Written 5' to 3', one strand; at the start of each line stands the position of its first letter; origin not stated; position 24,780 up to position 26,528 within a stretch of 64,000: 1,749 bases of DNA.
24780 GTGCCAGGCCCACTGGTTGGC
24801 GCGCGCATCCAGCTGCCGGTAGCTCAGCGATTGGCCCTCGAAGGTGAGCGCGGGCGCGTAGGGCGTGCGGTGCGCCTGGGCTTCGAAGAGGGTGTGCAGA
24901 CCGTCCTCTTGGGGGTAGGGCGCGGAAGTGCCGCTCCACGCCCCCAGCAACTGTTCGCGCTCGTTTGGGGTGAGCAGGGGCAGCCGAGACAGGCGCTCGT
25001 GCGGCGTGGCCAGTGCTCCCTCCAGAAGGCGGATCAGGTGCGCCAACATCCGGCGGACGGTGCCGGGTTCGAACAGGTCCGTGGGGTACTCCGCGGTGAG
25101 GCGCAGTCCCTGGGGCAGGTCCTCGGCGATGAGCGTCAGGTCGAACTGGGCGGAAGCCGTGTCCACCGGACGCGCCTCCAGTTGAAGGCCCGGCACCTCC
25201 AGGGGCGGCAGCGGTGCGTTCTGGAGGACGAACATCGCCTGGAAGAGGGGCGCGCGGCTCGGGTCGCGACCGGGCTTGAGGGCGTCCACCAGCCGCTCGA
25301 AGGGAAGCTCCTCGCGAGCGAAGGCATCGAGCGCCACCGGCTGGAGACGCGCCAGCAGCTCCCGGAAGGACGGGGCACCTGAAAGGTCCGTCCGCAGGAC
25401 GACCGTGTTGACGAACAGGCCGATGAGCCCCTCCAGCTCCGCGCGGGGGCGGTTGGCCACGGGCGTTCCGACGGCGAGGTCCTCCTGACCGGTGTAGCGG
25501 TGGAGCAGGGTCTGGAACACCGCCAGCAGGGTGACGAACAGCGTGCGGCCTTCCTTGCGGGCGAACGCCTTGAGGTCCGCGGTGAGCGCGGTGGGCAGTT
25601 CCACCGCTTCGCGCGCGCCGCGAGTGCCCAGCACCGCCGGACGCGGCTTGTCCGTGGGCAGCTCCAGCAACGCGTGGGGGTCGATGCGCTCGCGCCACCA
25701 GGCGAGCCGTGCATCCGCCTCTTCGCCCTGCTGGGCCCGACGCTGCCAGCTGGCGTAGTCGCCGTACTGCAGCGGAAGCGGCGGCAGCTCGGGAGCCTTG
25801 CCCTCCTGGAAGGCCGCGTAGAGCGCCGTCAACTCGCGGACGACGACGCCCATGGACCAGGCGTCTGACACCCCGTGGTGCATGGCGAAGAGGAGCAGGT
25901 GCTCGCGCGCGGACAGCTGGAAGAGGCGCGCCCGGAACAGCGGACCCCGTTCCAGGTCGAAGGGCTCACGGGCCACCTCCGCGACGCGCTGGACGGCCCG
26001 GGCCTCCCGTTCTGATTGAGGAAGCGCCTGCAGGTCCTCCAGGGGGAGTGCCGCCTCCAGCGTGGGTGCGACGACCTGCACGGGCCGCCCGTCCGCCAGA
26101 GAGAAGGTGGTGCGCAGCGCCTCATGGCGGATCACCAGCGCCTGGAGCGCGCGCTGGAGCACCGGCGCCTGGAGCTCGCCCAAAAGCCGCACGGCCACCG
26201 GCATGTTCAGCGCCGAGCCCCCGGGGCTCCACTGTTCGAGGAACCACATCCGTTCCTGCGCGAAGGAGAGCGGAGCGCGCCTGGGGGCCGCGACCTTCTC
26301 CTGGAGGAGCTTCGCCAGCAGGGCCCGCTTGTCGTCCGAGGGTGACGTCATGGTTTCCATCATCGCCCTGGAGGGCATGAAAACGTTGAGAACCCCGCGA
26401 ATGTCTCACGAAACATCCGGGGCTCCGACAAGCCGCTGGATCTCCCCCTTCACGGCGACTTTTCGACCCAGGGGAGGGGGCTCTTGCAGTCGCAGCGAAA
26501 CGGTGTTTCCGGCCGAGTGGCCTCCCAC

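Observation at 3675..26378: Compact hybrid NRPS-PKS assembly line with lipo-initiation-type starter C domain, one ketide insertion and a coupled decarboxylase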

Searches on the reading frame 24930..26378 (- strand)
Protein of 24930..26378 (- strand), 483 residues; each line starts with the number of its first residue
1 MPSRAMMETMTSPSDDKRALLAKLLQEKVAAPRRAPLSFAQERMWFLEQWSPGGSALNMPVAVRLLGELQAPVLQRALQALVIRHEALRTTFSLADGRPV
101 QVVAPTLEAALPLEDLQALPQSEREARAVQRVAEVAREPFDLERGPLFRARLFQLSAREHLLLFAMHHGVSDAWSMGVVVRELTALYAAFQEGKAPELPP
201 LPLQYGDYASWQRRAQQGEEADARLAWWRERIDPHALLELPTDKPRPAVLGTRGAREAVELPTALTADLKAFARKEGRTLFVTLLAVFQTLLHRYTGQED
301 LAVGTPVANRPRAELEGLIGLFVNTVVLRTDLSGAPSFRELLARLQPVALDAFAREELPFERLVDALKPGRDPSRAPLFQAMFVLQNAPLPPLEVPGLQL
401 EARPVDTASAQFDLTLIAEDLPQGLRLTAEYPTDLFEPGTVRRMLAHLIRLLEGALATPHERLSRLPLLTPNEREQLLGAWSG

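Call 16: search_solved_structures(query=window:24930-26378:-, max_evalue=1e-10)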
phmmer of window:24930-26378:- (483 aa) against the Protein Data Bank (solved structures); distinct sequences matched with E-value up to 1e-10: 51.
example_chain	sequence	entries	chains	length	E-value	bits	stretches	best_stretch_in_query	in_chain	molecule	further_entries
6p1j_A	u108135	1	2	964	5.6e-105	354.9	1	34-482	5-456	Txo2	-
6oyf_A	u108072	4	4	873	1.4e-100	340.5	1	34-482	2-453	Txo1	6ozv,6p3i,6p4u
5u89_A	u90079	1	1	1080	1.3e-83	284.5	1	30-480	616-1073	Amino acid adenylation domain protein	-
8z0q_C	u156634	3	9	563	1.9e-78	267.4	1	33-466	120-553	Special condensation domain in NRPS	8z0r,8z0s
2jgp_A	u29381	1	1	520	1.4e-75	258.1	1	33-468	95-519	TYROCIDINE SYNTHETASE 3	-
7kvw_A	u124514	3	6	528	3e-67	230.6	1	36-461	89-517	PCP-C didomain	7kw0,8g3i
8fx6_A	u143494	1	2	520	5.1e-67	229.8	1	36-460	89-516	PCP-C didomain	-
7kw2_A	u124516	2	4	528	2.1e-66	227.8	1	36-461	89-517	PCP-C didomain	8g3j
8fx7_A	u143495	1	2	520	3.8e-66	226.9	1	36-460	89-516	PCP-C didomain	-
8qnf_A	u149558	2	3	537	2.4e-59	204.5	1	33-475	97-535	Condensation domain TomBC from the Tomaymycin non-ribosomal peptide synthetase | Tomaymycin non-ribosomal peptide synthetase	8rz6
8xjz_C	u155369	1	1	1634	2.3e-57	198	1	28-475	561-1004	Peptide synthetase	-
4tx2_B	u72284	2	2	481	1.2e-52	182.4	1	26-482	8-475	Non-ribosomal peptide synthetase | Peptide synthetase, module 7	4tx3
9up2_A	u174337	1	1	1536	1.3e-52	182.3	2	35-479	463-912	PvdL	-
9lcp_A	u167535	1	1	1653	1.7e-52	181.9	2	35-479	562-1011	PvdL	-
9lco_A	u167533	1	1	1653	1.7e-52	181.9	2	35-479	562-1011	PvdL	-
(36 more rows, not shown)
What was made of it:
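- On Lipo-initiation starter C domain (Cs clade): 61 bits (CDA C1, 4JN3) and 55 bits (RzmA, 7C1H), against 355 bits (Txo2) and 258 bits (TycC6) (call 16).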
